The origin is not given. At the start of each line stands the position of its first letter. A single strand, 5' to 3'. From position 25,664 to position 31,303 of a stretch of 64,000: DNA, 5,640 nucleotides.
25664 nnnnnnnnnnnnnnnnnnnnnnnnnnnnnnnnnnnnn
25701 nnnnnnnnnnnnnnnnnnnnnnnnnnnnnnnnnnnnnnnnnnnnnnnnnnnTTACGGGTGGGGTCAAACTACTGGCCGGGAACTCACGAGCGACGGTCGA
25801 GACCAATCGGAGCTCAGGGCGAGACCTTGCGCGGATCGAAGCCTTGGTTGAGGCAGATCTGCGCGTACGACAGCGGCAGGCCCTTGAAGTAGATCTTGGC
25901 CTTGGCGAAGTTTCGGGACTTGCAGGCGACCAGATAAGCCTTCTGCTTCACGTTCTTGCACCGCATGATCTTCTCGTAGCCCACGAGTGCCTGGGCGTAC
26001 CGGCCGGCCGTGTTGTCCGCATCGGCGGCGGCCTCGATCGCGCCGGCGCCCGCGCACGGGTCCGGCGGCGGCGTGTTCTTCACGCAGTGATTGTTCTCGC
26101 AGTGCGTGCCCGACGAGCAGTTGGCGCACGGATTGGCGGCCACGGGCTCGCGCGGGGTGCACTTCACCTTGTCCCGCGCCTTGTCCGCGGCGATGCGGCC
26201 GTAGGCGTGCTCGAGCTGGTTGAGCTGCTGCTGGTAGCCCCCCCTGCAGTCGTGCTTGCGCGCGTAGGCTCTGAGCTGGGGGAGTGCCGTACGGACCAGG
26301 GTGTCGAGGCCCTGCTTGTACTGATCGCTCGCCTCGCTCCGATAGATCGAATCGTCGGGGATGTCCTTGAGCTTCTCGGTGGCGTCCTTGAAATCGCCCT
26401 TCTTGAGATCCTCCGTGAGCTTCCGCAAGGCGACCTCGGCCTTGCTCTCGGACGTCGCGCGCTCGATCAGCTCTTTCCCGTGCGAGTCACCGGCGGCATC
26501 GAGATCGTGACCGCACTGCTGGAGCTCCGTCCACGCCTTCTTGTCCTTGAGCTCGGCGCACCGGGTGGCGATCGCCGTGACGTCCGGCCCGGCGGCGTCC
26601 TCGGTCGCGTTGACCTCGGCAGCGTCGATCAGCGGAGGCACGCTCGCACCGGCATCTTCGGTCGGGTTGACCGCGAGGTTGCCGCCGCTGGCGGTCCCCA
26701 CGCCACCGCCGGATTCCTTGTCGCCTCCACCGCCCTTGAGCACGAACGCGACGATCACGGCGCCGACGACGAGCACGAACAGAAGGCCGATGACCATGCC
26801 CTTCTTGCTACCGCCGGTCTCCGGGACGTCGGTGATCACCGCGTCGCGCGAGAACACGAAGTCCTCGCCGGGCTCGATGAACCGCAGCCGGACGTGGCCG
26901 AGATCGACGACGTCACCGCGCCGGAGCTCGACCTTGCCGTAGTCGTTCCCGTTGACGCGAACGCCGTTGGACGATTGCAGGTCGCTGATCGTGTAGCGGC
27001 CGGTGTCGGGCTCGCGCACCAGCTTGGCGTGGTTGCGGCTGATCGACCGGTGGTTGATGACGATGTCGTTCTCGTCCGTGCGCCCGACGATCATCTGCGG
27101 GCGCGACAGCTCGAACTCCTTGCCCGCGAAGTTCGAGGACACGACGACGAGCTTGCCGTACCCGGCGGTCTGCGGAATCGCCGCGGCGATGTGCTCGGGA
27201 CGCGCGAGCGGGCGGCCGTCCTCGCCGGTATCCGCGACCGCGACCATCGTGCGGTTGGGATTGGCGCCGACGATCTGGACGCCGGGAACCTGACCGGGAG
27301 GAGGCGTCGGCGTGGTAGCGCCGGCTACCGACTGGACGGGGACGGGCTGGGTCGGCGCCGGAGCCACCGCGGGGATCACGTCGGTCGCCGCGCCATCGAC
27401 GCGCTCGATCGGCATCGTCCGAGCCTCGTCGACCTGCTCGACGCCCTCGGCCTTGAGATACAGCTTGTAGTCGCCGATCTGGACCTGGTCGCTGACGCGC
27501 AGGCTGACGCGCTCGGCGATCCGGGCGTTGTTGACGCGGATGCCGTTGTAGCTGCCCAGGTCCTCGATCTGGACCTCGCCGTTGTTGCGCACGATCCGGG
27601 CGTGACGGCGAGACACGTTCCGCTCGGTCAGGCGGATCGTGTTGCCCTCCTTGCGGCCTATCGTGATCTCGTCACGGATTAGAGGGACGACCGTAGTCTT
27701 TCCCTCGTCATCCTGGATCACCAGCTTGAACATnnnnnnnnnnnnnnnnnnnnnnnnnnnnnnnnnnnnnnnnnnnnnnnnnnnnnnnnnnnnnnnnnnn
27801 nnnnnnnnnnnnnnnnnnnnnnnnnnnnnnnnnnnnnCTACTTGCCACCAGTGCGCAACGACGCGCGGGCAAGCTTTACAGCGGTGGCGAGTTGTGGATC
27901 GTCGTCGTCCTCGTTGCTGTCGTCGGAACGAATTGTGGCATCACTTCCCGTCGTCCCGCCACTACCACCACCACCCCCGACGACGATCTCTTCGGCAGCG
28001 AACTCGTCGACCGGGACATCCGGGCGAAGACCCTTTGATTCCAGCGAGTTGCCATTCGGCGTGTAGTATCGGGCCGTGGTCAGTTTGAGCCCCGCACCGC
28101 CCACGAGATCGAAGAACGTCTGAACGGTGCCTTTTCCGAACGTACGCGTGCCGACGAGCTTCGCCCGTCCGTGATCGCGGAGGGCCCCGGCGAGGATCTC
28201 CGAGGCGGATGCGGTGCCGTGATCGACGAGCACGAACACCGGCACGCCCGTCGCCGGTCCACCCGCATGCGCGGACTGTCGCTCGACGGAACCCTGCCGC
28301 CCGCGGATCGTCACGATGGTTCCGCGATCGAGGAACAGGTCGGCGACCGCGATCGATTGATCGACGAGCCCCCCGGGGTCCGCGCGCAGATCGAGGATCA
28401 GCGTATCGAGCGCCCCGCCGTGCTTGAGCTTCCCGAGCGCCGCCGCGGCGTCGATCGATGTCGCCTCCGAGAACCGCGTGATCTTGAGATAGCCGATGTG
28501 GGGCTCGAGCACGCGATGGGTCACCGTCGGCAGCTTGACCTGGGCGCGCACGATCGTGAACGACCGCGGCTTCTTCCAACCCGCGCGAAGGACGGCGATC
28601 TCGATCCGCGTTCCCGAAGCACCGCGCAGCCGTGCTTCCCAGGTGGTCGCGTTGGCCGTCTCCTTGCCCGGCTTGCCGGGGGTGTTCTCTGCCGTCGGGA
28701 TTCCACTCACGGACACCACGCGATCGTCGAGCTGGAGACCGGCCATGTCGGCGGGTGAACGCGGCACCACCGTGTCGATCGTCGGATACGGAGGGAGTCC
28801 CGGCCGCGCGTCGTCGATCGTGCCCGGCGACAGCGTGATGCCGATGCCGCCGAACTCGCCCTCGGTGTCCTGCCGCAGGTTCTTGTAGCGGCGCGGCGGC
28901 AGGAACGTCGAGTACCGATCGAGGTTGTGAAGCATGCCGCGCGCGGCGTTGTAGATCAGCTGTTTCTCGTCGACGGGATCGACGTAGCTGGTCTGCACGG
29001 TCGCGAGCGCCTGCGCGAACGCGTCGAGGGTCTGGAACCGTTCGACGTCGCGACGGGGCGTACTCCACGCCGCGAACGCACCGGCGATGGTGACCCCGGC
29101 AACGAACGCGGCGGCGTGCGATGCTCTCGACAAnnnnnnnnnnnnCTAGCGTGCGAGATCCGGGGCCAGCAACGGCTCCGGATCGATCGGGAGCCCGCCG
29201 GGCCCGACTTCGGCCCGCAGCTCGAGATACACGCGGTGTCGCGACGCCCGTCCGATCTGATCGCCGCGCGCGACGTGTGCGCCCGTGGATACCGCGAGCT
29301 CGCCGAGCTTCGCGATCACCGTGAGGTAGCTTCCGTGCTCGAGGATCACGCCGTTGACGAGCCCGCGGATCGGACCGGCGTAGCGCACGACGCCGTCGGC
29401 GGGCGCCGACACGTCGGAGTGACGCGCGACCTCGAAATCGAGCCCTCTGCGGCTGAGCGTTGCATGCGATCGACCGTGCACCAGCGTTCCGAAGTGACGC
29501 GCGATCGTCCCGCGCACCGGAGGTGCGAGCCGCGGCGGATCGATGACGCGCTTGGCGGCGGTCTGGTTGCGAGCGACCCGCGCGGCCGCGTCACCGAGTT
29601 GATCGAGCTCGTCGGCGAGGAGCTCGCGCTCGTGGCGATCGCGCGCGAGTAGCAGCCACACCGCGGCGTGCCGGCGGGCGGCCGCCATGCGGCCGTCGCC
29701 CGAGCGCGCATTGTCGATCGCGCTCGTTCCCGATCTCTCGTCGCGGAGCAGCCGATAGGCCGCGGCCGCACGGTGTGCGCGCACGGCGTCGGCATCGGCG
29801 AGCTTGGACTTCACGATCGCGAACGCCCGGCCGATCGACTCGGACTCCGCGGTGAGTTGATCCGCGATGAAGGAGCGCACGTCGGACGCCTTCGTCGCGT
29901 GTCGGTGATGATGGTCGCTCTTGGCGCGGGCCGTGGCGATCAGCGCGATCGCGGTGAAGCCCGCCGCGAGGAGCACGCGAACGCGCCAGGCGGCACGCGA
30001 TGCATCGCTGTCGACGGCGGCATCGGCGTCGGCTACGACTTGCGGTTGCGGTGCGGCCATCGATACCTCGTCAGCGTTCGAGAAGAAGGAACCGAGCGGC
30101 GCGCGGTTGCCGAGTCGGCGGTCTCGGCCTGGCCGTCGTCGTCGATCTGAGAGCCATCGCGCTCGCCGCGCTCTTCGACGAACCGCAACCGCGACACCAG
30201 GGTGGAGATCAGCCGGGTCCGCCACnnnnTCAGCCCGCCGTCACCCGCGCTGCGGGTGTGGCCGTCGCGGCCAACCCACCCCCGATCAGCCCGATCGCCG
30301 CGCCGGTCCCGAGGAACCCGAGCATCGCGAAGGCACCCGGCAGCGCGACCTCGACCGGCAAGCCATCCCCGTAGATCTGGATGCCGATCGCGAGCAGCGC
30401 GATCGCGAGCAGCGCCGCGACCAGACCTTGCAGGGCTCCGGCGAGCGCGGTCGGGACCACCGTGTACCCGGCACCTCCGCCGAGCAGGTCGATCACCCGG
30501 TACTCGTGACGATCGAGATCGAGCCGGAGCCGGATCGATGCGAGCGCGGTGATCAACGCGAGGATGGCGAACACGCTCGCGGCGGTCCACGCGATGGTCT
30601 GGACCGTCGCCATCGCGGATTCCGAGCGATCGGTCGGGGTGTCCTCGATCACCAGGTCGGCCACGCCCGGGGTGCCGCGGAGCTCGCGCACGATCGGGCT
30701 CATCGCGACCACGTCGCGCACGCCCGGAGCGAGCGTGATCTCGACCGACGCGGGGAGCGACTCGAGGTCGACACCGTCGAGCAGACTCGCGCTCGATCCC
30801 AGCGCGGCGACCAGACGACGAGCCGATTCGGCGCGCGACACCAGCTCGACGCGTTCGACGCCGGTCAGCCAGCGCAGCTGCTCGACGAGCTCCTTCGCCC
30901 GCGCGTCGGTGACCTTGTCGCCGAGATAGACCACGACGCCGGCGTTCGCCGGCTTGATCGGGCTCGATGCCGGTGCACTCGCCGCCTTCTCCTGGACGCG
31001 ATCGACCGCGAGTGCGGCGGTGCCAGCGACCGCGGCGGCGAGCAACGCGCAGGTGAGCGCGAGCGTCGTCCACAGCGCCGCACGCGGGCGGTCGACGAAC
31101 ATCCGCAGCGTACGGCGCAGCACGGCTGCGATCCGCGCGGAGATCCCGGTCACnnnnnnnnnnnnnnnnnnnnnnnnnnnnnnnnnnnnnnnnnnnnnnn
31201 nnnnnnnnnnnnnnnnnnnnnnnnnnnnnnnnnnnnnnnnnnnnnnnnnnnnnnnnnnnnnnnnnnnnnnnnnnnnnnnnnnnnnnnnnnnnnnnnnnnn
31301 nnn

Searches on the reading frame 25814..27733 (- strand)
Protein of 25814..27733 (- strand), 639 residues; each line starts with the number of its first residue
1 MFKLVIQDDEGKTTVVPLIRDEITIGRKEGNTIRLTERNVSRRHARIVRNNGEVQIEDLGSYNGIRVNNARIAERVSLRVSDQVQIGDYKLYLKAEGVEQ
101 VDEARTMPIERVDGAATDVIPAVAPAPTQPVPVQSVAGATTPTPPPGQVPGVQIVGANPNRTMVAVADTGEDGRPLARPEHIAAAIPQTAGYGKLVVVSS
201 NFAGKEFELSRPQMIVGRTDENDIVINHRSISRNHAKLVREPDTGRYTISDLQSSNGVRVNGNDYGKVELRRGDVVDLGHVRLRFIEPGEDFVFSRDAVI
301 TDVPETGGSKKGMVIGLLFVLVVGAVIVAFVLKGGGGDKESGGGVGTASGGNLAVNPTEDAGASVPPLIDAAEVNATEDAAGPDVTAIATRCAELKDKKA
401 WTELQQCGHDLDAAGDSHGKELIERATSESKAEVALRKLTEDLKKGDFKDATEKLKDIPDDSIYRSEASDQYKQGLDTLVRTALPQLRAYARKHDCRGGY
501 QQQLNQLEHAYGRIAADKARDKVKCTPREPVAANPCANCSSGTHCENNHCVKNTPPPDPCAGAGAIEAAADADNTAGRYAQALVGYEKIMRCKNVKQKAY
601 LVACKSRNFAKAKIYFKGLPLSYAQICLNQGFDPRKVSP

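Call 55: search_protein_families(library=pfam, proteins=[window:25814-27733:-], max_evalue=0.001)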
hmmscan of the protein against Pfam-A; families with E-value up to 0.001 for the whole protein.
window:25814-27733:- (639 aa): 2 families
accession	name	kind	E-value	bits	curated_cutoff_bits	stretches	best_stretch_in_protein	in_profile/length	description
PF00498.31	FHA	-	2.4e-33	114.8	20.7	2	215-279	2-67/67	FHA domain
PF16697.10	Yop-YscD_cpl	-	9.3e-30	103.2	33.2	2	203-287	8-92/94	Inner membrane component of T3SS, cytoplasmic domain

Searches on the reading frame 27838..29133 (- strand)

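Call 54: search_protein_families(library=pfam, proteins=[window:27838-29133:-], max_evalue=0.001)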
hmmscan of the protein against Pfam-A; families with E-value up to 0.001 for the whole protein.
window:27838-29133:- (431 aa): 3 families
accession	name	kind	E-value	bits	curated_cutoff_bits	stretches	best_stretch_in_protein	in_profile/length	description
PF03572.23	Peptidase_S41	-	1.1e-52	178.4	24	1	212-375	1-165/165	Peptidase family S41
PF17820.7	PDZ_6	-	2.6e-06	27.5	27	1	119-149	2-31/54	PDZ domain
PF22694.1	CtpB_N-like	-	4.7e-06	27.4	27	1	33-77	35-80/85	Activating protease CtpB N-terminal domain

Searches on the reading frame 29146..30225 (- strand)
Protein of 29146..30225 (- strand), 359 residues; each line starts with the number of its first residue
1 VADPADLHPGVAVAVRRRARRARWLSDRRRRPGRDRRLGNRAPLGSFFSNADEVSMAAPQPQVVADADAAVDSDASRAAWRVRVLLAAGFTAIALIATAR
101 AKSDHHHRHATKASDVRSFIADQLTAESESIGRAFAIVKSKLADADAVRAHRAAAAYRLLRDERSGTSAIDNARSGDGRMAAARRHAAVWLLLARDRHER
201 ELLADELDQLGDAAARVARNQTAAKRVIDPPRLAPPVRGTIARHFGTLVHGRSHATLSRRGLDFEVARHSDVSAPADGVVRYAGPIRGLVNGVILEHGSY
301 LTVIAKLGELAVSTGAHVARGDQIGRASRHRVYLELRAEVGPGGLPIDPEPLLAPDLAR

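Call 54: search_protein_families(library=pfam, proteins=[window:29146-30225:-], max_evalue=0.001)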
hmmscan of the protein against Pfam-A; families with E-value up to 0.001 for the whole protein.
window:29146-30225:- (359 aa): 1 family
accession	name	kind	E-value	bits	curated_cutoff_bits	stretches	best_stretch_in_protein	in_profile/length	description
PF01551.29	Peptidase_M23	-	9.8e-14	51.8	28.7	1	260-329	4-74/96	Peptidase family M23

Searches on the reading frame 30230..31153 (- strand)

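Call 54: search_protein_families(library=pfam, proteins=[window:30230-31153:-], max_evalue=0.001)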
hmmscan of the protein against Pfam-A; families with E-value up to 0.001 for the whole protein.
window:30230-31153:- (307 aa): 1 family
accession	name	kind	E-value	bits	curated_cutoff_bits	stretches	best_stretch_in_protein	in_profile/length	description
PF18075.7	FtsX_ECD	-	1.1e-12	48.8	23.5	1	73-166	3-95/96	FtsX extracellular domain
